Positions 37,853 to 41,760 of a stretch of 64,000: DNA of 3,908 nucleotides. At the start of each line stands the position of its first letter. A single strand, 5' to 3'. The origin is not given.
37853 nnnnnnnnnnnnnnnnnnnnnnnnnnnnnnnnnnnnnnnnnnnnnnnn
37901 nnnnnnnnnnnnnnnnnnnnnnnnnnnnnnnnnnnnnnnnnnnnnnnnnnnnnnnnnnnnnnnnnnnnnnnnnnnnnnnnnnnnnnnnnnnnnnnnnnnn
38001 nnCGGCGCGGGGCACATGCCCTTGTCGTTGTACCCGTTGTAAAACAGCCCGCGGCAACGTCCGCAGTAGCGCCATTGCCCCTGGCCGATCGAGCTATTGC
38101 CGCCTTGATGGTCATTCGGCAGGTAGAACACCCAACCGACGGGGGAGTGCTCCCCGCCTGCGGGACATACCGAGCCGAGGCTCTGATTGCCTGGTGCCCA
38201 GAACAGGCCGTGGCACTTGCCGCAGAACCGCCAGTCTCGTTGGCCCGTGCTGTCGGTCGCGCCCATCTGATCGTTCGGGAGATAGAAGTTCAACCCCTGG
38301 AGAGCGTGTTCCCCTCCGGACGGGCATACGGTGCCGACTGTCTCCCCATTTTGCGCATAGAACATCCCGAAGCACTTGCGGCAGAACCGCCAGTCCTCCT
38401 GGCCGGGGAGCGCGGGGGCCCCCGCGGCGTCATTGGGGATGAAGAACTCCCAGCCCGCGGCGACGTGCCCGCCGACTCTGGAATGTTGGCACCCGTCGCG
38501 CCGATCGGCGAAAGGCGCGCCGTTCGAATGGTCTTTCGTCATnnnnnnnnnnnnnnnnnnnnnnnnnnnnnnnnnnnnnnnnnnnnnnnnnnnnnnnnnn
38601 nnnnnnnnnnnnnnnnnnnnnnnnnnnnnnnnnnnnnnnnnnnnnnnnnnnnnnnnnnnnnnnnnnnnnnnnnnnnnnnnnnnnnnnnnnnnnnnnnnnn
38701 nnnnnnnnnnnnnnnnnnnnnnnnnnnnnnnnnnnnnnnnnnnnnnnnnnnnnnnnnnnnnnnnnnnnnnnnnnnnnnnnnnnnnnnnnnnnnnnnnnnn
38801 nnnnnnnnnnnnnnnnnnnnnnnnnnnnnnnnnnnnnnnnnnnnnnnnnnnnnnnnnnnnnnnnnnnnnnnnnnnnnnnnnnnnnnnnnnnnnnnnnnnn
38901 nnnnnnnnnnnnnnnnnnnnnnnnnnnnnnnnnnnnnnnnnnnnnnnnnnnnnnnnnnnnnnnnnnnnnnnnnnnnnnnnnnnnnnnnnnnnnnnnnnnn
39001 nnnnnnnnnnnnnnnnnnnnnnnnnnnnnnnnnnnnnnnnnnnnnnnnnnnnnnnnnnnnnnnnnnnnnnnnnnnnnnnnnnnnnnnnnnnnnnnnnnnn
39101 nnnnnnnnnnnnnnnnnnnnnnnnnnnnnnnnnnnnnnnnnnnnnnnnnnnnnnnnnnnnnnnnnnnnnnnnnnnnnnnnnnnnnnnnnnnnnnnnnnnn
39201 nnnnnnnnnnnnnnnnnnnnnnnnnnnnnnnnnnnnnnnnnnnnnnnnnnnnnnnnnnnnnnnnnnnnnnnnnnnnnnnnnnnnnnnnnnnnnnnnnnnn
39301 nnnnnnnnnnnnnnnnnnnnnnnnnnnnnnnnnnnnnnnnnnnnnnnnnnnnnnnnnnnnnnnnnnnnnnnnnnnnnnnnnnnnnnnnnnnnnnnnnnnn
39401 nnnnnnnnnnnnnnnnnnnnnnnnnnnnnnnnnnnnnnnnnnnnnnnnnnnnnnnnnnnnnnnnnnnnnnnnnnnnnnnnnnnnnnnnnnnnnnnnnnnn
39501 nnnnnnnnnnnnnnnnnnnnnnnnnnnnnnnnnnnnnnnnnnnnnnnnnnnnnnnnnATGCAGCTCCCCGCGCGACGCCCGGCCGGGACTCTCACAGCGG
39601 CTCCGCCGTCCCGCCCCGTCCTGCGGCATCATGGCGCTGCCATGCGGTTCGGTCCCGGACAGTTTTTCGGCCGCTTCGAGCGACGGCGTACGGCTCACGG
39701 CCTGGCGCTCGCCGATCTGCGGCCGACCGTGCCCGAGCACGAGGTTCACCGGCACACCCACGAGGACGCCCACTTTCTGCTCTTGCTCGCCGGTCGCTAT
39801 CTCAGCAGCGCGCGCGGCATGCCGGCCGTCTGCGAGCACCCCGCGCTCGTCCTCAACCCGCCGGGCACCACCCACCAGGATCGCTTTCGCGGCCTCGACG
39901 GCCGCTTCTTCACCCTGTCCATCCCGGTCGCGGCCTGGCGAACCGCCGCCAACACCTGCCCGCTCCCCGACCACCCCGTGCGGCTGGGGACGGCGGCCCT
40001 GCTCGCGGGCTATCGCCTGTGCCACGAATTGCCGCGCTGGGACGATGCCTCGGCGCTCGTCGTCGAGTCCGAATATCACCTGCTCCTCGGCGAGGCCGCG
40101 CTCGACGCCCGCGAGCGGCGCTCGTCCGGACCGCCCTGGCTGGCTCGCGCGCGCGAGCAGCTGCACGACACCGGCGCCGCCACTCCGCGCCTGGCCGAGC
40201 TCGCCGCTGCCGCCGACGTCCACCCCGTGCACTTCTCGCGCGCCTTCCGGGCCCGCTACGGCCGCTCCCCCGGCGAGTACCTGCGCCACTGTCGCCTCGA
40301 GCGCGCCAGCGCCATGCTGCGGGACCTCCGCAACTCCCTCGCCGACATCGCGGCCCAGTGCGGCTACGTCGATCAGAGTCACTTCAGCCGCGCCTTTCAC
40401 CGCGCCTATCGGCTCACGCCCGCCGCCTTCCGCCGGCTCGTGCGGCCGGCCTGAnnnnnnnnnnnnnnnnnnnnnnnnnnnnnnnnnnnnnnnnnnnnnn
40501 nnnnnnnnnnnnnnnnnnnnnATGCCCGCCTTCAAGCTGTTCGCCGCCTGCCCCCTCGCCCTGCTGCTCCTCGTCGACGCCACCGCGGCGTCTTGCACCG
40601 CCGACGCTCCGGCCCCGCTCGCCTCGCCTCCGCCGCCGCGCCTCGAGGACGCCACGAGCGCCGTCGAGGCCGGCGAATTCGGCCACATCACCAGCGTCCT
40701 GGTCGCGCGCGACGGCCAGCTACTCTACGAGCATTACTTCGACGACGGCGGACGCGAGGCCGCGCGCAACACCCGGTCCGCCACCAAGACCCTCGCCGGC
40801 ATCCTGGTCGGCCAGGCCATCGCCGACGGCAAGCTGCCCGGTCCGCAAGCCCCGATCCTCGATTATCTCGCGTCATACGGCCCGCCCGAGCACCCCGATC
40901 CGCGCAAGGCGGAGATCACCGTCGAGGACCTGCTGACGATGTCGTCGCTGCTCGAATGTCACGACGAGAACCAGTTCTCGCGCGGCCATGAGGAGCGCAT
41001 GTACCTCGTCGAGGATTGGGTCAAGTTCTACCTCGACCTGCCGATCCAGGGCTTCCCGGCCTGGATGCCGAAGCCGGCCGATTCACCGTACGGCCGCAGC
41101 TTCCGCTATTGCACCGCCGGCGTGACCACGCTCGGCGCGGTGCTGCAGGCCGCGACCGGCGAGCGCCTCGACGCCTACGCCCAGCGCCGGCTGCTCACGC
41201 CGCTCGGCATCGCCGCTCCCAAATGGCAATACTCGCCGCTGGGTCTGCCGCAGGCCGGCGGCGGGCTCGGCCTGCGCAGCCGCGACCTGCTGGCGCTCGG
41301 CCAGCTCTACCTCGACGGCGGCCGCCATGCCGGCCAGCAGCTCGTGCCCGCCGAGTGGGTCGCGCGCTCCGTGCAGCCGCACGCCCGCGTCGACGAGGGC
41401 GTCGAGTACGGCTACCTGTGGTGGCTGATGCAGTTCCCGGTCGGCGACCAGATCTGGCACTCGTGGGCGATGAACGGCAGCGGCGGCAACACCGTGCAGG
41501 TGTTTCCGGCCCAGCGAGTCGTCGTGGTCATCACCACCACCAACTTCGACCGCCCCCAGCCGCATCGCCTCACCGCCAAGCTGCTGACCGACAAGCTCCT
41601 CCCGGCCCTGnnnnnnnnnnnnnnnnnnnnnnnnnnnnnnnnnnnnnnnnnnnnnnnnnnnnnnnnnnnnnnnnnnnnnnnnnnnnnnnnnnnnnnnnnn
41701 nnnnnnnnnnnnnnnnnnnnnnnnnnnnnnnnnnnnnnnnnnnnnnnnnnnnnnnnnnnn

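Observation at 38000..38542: Small protein made of three Cys-rich ~49-aa repeats (DWRFC-KC-GLF ... CP-GGEH ... FYLPND) of unknown family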

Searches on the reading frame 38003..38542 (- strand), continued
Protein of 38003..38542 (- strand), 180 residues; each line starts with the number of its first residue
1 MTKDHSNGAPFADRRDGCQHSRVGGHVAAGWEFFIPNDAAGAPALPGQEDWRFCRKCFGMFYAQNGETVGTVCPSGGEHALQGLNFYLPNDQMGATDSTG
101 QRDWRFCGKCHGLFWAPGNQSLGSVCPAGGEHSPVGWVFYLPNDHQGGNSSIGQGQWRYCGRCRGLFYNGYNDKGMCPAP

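Call 71: search_protein_families(library=pfam, proteins=[L002:5593-8847:+, L004:5764-8358:+, L007:5716-8334:+, L009:5752-8367:+, P0107, P0163, P0068], max_evalue=0.001)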
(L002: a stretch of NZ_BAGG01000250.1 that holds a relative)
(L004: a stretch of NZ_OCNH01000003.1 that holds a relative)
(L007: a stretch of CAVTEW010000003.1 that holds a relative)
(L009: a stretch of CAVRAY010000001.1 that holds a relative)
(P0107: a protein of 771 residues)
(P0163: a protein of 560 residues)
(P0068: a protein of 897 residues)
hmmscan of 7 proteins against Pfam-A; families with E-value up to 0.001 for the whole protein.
L002:5593-8847:+ (1085 aa): 1 family
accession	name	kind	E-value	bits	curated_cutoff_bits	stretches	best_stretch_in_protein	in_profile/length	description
PF13810.12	DUF4185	-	1.7e-06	28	39.5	0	779-963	188-308/309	Domain of unknown function (DUF4185)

L004:5764-8358:+ (865 aa): 2 families
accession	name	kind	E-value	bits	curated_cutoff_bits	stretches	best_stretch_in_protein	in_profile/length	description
PF13810.12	DUF4185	-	1.3e-10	41.4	39.5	1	42-108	5-68/309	Domain of unknown function (DUF4185)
PF13240.11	Zn_Ribbon_1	-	1.2e-05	25.4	25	0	474-482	12-20/23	zinc-ribbon domain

L007:5716-8334:+ (873 aa): 0 families

L009:5752-8367:+ (872 aa): 0 families

P0107 (771 aa): 1 family
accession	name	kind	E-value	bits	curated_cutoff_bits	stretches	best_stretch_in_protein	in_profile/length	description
PF13810.12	DUF4185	-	6.1e-08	32.7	39.5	0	593-764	198-309/309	Domain of unknown function (DUF4185)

P0163 (560 aa): 1 family
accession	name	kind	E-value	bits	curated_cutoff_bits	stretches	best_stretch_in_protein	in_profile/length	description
PF13810.12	DUF4185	-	8.8e-13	48.6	39.5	1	396-548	200-309/309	Domain of unknown function (DUF4185)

P0068 (897 aa): 2 families
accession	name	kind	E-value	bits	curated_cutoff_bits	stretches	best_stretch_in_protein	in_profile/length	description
PF13810.12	DUF4185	-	5.6e-08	32.8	39.5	0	46-108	7-65/309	Domain of unknown function (DUF4185)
PF12773.13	DZR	-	0.00027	21.5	27.3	0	653-665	6-18/45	Double zinc ribbon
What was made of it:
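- DUF4185 profile positions 5-68 lie before the insert and about 190-309 after it (call 71).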

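Call 72: list_cluster_members(proteins=[P0107, P0163, P0068, P0064, P0066, P0062, P0092, P0129, P0073, P0082])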
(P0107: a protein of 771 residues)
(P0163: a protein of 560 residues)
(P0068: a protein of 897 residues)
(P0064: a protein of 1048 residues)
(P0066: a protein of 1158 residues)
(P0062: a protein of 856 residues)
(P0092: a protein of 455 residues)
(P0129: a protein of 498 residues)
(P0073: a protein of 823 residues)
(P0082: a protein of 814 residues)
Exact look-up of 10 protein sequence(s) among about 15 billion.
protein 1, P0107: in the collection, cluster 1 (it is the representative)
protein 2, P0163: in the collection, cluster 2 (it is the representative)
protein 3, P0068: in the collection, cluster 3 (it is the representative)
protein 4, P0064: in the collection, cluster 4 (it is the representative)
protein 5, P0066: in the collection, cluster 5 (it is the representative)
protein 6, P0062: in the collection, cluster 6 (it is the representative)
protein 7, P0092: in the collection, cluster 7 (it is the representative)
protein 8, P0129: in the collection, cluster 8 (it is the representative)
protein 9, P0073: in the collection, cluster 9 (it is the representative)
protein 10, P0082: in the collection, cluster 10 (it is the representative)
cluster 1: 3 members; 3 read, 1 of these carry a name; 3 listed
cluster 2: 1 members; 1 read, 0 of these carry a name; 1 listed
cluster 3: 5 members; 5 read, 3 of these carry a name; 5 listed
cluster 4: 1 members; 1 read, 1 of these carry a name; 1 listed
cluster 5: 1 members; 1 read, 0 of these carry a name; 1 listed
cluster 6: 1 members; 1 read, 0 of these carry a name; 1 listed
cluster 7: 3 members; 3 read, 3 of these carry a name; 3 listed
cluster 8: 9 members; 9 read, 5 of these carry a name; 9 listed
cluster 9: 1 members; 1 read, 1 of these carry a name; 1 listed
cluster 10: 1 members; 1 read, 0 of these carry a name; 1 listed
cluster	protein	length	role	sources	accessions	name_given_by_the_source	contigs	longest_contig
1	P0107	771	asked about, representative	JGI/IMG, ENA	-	hypothetical protein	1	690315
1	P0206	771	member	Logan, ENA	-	-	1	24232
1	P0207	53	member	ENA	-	-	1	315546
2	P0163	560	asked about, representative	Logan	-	-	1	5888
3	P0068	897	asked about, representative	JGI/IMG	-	uncharacterized protein with PIN domain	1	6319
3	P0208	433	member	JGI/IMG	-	hypothetical protein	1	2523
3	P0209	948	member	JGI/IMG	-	hypothetical protein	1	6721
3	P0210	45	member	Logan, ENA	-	-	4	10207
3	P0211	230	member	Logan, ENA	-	-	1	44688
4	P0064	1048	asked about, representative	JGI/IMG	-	hypothetical protein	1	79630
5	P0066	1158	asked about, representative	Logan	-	-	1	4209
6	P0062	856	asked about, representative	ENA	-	-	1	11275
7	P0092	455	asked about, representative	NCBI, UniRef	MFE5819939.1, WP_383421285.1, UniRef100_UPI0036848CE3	hypothetical protein ACFQ6S_41860 [Streptomyces sp. NPDC056479] | hypothetical protein n=1 Tax=Streptomyces sp. NPDC056479 TaxID=3345832 RepID=UPI0036848CE3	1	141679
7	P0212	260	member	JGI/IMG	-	hypothetical protein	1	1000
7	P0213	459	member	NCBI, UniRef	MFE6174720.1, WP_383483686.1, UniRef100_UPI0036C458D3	hypothetical protein [Streptomyces sp. NPDC056464] | hypothetical protein n=1 Tax=Streptomyces sp. NPDC056464 TaxID=3345828 RepID=UPI0036C458D3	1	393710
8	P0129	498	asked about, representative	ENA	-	-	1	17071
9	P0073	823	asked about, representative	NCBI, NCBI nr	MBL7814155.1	MAG: hypothetical protein JNL70_04040 [Saprospiraceae bacterium] | hypothetical protein [Saprospiraceae bacterium]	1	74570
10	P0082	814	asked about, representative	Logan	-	-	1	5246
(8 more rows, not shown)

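Call 84: search_protein_families(library=ncbifam, proteins=[P0065, P0096, P0083, P0092, P0009, P0121, P0163, P0003, P0026], max_evalue=0.01)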
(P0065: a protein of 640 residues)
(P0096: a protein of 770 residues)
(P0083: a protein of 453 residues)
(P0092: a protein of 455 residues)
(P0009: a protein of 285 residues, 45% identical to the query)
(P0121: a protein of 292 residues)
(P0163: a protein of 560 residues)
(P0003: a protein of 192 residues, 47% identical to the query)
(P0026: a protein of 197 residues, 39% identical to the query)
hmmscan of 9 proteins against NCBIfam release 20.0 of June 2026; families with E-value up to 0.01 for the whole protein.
P0065 (640 aa): 1 family
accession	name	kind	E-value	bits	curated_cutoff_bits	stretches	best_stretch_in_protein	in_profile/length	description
TIGR03296.1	M6dom_TIGR03296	domain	1.1e-06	28.7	110.8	1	34-102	24-93/286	M6 family metalloprotease domain-containing protein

P0096 (770 aa): 1 family
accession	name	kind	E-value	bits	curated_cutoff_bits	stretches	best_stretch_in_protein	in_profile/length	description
TIGR03296.1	M6dom_TIGR03296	domain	3.7e-07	30.3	110.8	1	293-343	171-216/286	M6 family metalloprotease domain-containing protein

P0083 (453 aa): 1 family
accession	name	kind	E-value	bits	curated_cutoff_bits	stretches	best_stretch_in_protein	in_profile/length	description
NF008229.0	PRK10996.1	equivalog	0.0071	16.1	125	0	211-228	23-40/141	thioredoxin TrxC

P0092 (455 aa): 0 families

P0009 (285 aa): 0 families

P0121 (292 aa): 0 families

P0163 (560 aa): 0 families

P0003 (192 aa): 0 families

P0026 (197 aa): 0 families
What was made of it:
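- An M6-like metalloprotease region, sub-threshold (call 84).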

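Call 85: search_solved_structures(query=P0065, max_evalue=0.01)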
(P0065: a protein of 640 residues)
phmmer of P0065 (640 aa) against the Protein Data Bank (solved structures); distinct sequences matched with E-value up to 0.01: 0.

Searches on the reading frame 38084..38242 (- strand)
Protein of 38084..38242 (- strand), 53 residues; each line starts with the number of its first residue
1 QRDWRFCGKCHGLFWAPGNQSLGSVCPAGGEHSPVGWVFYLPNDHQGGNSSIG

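Call 80: search_solved_structures(query=A4, max_evalue=10, show_alignments=3)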
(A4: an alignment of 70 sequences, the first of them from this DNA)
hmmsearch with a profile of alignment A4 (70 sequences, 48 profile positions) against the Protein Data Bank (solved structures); distinct sequences matched with E-value up to 10: 5.
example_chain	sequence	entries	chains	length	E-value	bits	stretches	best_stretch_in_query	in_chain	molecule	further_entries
9m70_A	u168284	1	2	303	0.71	13.1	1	4-31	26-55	Acetyl-coenzyme A carboxylase carboxyl transferase subunit beta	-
9mu7_I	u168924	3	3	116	4.1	10.7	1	5-19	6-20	DNA-directed RNA polymerase II subunit RPB9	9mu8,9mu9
5fmf_I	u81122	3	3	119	6.2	10.1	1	5-18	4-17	DNA-DIRECTED RNA POLYMERASE II SUBUNIT RPB9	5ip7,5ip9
5c44_I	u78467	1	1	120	6.3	10.1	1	5-18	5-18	DNA-directed RNA polymerase II subunit RPB9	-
1i3q_I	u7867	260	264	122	6.4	10.1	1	5-18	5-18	DNA-DIRECTED RNA POLYMERASE II 14.2KD POLYPEPTIDE | DNA-directed RNA polymerase II, chain RPB9 | DNA-directed RNA polymerase II 14.2 kDa polypeptide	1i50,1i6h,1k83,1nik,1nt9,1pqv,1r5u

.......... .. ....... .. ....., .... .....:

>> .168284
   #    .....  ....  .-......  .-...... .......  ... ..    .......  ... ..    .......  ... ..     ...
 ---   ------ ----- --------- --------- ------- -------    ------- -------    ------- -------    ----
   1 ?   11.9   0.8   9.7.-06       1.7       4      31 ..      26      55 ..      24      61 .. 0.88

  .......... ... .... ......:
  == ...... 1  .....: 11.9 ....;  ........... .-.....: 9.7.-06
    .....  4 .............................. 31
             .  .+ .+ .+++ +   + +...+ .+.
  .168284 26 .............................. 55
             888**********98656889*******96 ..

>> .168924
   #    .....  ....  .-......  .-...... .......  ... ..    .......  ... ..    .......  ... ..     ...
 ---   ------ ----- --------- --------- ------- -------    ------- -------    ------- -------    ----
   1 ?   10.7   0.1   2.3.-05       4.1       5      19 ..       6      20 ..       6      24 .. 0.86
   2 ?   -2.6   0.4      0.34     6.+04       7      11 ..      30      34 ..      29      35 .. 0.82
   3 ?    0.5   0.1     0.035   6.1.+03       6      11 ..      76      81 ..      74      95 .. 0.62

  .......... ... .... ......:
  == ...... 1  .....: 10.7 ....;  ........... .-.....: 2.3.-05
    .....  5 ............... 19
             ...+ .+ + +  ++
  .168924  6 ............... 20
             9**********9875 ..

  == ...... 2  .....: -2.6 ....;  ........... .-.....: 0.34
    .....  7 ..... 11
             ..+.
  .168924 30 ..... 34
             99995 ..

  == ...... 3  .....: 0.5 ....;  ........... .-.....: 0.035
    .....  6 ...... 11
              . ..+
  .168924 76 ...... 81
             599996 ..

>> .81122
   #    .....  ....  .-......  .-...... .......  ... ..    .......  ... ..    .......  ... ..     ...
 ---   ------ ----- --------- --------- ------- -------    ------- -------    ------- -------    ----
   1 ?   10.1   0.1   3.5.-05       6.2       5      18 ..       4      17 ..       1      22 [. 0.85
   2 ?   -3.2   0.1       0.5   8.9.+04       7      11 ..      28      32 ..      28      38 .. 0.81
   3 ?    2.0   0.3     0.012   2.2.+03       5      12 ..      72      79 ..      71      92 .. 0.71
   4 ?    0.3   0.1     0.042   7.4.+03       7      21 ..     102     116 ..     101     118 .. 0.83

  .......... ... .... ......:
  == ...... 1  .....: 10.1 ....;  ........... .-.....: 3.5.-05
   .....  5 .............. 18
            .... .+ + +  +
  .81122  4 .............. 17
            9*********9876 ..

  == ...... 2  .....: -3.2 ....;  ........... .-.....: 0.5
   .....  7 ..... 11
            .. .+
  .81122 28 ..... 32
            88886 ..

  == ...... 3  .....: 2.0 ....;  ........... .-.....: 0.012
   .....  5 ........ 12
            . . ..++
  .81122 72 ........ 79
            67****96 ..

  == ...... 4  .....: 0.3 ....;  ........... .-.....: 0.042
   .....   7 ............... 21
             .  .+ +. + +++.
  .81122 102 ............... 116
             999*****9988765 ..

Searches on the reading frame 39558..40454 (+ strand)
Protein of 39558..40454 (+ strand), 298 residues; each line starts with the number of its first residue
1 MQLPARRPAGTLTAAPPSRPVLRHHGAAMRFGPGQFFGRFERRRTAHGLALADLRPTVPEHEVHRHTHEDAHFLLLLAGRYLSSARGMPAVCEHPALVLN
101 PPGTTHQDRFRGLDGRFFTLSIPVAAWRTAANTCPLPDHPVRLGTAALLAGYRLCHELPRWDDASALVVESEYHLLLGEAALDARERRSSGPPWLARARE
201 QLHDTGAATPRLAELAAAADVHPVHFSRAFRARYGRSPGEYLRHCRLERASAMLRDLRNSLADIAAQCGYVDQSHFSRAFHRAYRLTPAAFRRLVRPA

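Call 21: search_protein_families(library=pfam, proteins=[window:39558-40454:+], max_evalue=0.01)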
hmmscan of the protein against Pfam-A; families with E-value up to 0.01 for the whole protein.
window:39558-40454:+ (298 aa): 2 families
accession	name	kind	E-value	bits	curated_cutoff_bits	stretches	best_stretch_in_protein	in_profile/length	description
PF12833.13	HTH_18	-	1e-22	80.6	33.6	1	215-293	1-79/80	Helix-turn-helix domain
PF00165.29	HTH_AraC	-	1.2e-17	64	26.6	2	260-293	10-42/42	Bacterial regulatory helix-turn-helix proteins, AraC family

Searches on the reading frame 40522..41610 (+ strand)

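Call 75: search_protein_families(library=pfam, proteins=[window:40522-41610:+], max_evalue=0.001)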
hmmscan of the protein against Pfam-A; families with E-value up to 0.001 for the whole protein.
window:40522-41610:+ (363 aa): 1 family
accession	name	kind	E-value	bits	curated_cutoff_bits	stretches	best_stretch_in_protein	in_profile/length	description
PF00144.29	Beta-lactamase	-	8.2e-25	88.1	27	1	58-354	18-323/329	Beta-lactamase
